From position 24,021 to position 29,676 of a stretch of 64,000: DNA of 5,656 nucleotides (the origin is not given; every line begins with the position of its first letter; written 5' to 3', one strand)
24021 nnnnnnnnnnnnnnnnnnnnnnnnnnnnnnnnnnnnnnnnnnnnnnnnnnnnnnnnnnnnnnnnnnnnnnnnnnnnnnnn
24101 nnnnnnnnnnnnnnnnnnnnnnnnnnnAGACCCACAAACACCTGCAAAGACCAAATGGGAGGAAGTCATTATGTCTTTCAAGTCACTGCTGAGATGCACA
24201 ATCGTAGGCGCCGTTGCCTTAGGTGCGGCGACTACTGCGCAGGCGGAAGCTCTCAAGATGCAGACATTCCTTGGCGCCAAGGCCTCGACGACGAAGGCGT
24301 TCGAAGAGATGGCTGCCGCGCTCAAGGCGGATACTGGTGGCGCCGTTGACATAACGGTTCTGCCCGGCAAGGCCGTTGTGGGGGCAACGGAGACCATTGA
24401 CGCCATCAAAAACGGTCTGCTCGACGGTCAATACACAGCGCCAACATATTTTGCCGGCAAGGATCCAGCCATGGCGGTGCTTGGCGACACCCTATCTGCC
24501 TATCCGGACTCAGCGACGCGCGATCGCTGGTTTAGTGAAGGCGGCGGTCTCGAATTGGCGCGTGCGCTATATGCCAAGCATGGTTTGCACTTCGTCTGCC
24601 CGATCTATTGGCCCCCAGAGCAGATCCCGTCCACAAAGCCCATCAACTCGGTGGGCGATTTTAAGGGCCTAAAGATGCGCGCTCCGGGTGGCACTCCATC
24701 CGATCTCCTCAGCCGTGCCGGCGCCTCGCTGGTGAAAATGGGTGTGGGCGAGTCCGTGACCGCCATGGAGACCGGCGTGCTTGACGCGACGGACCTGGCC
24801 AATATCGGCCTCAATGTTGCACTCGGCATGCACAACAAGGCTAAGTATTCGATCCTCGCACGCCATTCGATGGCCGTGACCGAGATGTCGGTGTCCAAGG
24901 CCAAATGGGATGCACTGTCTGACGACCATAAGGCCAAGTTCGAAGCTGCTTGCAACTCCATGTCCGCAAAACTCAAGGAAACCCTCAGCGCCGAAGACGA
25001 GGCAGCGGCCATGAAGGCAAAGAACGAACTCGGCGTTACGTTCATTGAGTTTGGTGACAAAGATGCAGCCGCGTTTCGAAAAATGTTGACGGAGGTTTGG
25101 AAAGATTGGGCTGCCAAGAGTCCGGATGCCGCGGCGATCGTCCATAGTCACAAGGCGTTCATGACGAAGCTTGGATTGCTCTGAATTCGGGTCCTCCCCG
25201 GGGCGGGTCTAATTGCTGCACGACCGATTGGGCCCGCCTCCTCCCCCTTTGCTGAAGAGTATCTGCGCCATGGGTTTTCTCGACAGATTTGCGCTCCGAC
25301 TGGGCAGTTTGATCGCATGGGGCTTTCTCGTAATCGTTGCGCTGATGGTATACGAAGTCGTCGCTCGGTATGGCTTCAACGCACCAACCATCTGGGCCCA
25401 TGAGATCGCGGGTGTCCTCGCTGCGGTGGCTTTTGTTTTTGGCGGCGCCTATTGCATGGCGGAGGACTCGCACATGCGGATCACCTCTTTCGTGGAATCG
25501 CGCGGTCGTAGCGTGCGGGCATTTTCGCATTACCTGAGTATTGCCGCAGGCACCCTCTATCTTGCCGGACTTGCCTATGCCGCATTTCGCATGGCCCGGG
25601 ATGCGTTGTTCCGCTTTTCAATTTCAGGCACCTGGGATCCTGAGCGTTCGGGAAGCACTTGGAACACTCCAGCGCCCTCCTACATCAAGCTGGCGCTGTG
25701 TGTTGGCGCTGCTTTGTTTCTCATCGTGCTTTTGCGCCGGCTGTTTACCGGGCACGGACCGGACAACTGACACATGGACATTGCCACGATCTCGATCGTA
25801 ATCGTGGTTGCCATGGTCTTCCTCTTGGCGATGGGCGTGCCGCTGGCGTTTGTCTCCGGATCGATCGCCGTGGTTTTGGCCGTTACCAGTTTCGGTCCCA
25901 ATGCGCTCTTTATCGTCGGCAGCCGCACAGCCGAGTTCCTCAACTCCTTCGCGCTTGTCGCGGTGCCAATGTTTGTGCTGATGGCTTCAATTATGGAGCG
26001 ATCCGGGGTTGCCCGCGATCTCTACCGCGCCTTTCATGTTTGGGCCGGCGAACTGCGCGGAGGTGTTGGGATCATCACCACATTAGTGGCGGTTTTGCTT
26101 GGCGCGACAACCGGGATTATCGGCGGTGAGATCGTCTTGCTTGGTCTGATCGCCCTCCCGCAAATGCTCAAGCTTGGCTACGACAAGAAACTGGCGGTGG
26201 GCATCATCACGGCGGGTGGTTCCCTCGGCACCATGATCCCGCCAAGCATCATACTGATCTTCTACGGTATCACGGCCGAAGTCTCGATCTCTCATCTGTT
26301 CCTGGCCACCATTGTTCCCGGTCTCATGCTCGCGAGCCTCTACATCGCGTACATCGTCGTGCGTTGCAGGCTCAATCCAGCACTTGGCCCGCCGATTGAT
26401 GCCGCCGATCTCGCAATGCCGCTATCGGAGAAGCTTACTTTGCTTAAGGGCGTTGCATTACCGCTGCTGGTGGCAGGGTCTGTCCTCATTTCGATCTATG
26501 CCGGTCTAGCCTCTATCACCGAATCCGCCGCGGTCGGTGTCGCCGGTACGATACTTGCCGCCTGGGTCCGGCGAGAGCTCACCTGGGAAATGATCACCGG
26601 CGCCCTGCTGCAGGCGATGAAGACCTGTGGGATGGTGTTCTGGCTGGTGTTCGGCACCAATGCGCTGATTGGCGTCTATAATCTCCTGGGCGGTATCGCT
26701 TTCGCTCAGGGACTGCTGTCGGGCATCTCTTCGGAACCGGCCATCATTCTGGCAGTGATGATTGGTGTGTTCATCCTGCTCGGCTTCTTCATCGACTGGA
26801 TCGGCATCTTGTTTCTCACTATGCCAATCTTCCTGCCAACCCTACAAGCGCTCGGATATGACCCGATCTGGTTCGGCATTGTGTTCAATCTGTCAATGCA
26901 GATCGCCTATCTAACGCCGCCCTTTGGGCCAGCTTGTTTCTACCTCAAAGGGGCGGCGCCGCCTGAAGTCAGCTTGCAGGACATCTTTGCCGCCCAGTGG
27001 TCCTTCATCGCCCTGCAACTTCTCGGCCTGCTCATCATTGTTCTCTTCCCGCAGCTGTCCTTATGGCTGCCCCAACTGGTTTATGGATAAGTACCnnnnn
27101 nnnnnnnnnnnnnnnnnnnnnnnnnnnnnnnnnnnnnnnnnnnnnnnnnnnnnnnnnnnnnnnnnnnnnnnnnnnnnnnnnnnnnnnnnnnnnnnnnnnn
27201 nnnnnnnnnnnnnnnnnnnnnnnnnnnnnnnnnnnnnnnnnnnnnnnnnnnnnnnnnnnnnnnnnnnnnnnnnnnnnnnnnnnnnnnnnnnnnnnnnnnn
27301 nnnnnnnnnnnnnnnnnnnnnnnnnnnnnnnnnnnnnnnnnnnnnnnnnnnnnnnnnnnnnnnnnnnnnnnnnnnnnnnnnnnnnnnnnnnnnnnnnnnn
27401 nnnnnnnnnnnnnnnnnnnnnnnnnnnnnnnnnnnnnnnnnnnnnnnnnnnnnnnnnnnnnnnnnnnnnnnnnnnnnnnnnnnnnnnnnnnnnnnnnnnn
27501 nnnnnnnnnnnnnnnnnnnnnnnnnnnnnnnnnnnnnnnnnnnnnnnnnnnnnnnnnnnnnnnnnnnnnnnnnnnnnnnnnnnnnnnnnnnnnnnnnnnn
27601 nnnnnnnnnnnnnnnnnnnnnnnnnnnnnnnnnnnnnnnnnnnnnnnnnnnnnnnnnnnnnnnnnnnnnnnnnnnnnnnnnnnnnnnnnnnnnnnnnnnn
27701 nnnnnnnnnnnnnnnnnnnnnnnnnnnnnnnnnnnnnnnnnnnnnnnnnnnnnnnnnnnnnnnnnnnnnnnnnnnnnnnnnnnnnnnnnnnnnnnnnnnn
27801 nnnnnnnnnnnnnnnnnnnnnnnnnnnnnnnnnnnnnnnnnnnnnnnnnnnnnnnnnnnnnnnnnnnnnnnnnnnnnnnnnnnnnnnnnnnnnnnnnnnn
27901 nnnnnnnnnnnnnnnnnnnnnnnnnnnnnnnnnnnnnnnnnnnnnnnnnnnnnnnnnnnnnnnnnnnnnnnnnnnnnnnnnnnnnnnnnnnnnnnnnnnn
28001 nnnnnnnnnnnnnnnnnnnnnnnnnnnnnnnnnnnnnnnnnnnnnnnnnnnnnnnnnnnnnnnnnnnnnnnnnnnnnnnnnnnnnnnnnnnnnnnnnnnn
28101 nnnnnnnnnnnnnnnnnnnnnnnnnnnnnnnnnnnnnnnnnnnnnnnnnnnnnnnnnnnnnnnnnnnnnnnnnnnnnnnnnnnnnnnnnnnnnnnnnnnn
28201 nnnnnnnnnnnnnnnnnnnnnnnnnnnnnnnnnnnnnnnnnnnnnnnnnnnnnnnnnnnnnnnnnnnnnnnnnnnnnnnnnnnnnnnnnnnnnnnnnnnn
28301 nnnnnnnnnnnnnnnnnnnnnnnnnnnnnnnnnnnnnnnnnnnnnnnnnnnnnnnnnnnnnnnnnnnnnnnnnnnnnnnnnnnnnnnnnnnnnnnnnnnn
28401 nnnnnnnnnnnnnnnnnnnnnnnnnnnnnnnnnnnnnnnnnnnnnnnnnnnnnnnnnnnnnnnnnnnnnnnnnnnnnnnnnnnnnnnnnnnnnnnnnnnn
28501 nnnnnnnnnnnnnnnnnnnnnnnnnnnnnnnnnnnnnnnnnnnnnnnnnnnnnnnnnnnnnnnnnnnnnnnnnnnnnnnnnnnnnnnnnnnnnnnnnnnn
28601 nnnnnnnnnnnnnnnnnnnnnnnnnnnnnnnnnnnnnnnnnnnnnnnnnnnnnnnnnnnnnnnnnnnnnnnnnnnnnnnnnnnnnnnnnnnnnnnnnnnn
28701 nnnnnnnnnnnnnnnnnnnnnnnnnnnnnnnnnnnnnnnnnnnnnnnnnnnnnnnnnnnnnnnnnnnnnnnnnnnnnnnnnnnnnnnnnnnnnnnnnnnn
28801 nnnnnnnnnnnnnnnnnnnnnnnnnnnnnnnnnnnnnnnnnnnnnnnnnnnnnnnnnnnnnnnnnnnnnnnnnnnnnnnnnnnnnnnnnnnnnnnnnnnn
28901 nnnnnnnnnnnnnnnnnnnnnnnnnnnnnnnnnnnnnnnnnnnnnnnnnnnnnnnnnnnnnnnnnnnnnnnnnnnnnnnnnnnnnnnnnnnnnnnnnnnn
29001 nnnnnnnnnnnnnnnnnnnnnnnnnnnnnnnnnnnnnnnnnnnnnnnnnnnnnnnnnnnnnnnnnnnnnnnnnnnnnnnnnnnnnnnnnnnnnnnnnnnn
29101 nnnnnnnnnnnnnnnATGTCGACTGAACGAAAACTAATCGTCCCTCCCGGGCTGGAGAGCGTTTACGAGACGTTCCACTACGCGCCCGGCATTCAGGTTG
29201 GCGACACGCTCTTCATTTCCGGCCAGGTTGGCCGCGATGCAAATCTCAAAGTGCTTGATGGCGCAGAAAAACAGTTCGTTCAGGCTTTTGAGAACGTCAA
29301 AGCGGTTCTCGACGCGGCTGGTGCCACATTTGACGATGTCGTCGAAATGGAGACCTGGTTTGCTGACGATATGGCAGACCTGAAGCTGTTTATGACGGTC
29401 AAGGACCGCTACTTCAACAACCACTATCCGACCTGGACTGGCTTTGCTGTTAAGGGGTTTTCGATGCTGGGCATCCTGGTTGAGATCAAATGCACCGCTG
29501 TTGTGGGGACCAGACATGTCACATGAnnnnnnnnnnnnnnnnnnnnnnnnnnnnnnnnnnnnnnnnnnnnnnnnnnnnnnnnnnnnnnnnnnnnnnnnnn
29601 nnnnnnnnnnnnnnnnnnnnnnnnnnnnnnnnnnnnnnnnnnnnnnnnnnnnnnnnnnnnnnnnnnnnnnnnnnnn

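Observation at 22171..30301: Orphan 7-gene operon (BKACE, TRAP-PQM, fused E1 alpha-beta, RidA, HpcH aldolase) beside a PAS-LuxR regulator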

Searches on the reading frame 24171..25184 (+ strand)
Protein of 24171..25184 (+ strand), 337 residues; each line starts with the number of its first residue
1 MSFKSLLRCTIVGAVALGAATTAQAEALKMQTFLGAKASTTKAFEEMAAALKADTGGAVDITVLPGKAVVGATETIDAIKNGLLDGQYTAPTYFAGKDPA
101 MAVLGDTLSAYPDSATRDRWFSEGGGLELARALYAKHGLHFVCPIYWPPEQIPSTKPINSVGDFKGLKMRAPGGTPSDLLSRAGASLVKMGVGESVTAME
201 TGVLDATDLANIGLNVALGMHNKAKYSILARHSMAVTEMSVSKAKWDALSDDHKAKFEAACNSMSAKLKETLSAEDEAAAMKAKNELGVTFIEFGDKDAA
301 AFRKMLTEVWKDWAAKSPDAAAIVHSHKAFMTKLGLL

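Call 5: search_protein_families(library=pfam, proteins=[window:24171-25184:+])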
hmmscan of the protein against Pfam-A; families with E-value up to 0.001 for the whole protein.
window:24171-25184:+ (337 aa): 1 family
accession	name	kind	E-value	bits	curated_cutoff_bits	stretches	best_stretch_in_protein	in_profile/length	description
PF03480.18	DctP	-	4.3e-39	135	23.4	1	34-315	5-284/286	Bacterial extracellular solute-binding protein, family 7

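Call 6: search_protein_families(library=ncbifam, proteins=[window:24171-25184:+])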
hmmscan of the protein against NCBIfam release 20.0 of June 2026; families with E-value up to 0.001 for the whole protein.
window:24171-25184:+ (337 aa): 2 families
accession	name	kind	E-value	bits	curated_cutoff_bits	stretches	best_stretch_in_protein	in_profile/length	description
NF037995.1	TRAP_S1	subfamily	4.4e-30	104.9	50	1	36-302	8-271/271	TRAP transporter substrate-binding protein DctP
TIGR00787.1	dctP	subfamily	2.4e-22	79.6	175.05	1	37-282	8-251/257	DctP family TRAP transporter solute-binding subunit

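Call 13: search_solved_structures(query=window:24171-25184:+, max_evalue=0.00001)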
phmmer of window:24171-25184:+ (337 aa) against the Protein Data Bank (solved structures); distinct sequences matched with E-value up to 0.00001: 77 (the best 60 are shown).
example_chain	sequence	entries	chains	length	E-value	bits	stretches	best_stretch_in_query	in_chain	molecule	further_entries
4pe3_A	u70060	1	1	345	2.8e-40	142.2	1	47-331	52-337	TRAP dicarboxylate transporter-DctP subunit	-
2zzv_A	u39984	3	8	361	1.3e-39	140.1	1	13-323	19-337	ABC transporter, solute-binding protein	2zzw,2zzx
7e9y_A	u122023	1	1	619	7.5e-32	114.5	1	28-208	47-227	Lactate-binding periplasmic protein TTHA0766,Lactate-binding periplasmic protein TTHA0766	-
8zmz_A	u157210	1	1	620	1.1e-31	114.1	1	28-207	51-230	Lactate-binding periplasmic protein TTHA0766,Red fluorescent protein drFP583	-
4yzz_A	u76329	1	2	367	2.1e-23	86.8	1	29-331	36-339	TRAP TRANSPORTER SOLUTE BINDING PROTEIN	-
4yic_A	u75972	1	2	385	2.5e-23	86.6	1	29-331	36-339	TRAP TRANSPORTER SOLUTE BINDING PROTEIN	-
7ug8_A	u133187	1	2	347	7.6e-17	65.2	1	53-323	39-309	Ketoacid-binding protein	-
4pet_A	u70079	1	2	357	9.1e-17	65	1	44-327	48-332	Extracellular solute-binding protein, family 7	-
5cm6_A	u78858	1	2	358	2.1e-16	63.8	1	45-332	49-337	TRAP dicarboxylate transporter-DctP subunit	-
2hzk_A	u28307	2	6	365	8e-15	58.6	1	11-332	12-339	TRAP-T family sorbitol/mannitol transporter, periplasmic binding protein, SmoM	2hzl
4p47_A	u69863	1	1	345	2e-14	57.3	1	5-306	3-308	TRAP dicarboxylate transporter, DctP subunit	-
4n15_A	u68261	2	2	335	1.2e-13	54.7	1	10-326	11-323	TRAP dicarboxylate transporter, DctP subunit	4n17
4ln5_A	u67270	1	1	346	1.4e-13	54.5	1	10-326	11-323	TRAP dicarboxylate transporter, DctP subunit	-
4x8r_A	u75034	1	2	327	1.6e-13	54.4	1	45-317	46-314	TRAP dicarboxylate transporter, DctP subunit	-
4n8y_A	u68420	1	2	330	2.1e-13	53.9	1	11-298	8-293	Putative TRAP-type C4-dicarboxylate transport system, binding periplasmic protein (DctP su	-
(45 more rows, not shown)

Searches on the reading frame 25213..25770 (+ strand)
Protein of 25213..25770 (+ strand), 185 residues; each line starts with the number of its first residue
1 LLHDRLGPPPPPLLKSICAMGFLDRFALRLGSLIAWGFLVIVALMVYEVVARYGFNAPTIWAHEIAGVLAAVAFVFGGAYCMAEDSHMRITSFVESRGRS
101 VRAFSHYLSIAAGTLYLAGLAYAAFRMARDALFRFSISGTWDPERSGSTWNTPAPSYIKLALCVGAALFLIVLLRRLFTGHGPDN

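Call 5: search_protein_families(library=pfam, proteins=[window:25213-25770:+])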
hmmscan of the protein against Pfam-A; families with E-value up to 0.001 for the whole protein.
window:25213-25770:+ (185 aa): 1 family
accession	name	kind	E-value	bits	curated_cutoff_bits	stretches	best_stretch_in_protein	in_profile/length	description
PF04290.18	DctQ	-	7.2e-20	71.7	28.3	1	41-179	1-128/132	Tripartite ATP-independent periplasmic transporters, DctQ component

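Call 6: search_protein_families(library=ncbifam, proteins=[window:25213-25770:+])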
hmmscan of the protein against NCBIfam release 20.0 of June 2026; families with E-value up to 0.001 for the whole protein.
window:25213-25770:+ (185 aa): 0 families

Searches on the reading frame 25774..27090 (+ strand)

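Call 5: search_protein_families(library=pfam, proteins=[window:25774-27090:+])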
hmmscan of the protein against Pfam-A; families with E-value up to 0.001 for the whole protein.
window:25774-27090:+ (438 aa): 1 family
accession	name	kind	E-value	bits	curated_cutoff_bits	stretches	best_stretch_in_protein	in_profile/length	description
PF06808.19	DctM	-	1.3e-68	232.2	23.8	1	11-428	1-413/413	Tripartite ATP-independent periplasmic transporter, DctM component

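Call 6: search_protein_families(library=ncbifam, proteins=[window:25774-27090:+])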
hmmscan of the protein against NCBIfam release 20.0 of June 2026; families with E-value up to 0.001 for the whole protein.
window:25774-27090:+ (438 aa): 3 families
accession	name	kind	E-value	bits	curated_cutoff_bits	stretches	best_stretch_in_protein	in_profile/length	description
TIGR00786.1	dctM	subfamily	3.1e-85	286.4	268.45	1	21-433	1-405/405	TRAP transporter large permease subunit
NF011634.1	PRK15060.1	equivalog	1.9e-29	103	800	1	8-427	4-415/425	2,3-diketo-L-gulonate TRAP transporter large permease YiaN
TIGR02123.1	TRAP_fused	subfamily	2.9e-10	39.5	320.65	1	60-424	167-527/615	TRAP transporter fused permease subunit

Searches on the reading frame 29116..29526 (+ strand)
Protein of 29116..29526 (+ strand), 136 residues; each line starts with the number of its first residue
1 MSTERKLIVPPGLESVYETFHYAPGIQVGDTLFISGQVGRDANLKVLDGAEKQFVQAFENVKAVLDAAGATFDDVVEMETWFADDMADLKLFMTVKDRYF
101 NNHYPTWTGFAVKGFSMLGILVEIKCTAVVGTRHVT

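Call 5: search_protein_families(library=pfam, proteins=[window:29116-29526:+])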
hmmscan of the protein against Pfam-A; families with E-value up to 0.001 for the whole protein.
window:29116-29526:+ (136 aa): 1 family
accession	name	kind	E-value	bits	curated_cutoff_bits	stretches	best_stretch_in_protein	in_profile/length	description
PF01042.26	Ribonuc_L-PSP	-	8.4e-24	84.3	27.3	1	20-130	9-121/121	Endoribonuclease L-PSP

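Call 6: search_protein_families(library=ncbifam, proteins=[window:29116-29526:+])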
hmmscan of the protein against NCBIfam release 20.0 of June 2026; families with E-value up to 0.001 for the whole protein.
window:29116-29526:+ (136 aa): 3 families
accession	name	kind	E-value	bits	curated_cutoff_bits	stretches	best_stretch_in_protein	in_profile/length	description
TIGR00004.1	TIGR00004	subfamily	4.4e-18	65.7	106.25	1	22-129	16-124/125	Rid family detoxifying hydrolase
TIGR03610.1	RutC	equivalog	2.4e-09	37.4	169.1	1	5-130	3-126/127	pyrimidine utilization protein C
NF008490.0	PRK11401.1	equivalog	8.9e-09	35.3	222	1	22-110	17-105/129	enamine/imine deaminase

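Call 20: search_solved_structures(query=window:29116-29526:+, max_evalue=0.00001)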
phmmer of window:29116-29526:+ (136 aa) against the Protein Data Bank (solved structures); distinct sequences matched with E-value up to 0.00001: 42.
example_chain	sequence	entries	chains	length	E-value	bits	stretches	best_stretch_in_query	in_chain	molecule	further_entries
1pf5_A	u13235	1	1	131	1.7e-18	69.9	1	3-126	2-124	Hypothetical protein yjgH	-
3k0t_A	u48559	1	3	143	4.8e-13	52.3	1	21-115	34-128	Endoribonuclease L-PSP, putative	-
2csl_A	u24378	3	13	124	1.3e-12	50.9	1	22-129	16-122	protein translation initiation inhibitor | translation initiation inhibitor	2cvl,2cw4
6l8p_A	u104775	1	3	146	1.3e-11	47.7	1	21-124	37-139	RidA family protein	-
8qom_A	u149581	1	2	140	6.4e-11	45.4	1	22-131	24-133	2-iminobutanoate/2-iminopropanoate deaminase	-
6tcd_A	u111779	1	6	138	1.6e-10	44.1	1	22-131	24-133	Ribonuclease UK114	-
1jd1_A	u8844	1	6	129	7e-10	42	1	21-128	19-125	HYPOTHETICAL 13.9 KDA PROTEIN IN FCY2-PET117 INTERGENIC REGION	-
1oni_A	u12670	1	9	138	1.1e-09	41.5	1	22-131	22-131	14.5 kDa translational inhibitor protein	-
6tcc_A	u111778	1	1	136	1.1e-09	41.4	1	22-132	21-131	ribonuclease UK114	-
2dyy_A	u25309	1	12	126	1.4e-09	41.1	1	22-127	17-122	UPF0076 protein PH0854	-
9n80_A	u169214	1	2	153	1.4e-09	41.1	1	22-131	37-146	2-iminobutanoate/2-iminopropanoate deaminase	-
1qd9_A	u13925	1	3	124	1.5e-09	41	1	22-129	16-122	PURINE REGULATORY PROTEIN YABJ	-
5y6u_A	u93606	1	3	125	1.5e-09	40.9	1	22-129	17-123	YabJ protein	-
7cd2_A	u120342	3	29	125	1.9e-09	40.6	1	22-129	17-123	YabJ protein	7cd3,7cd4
1xrg_A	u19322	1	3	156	2.6e-09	40.2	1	22-129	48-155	Putative translation initiation inhibitor, yjgF family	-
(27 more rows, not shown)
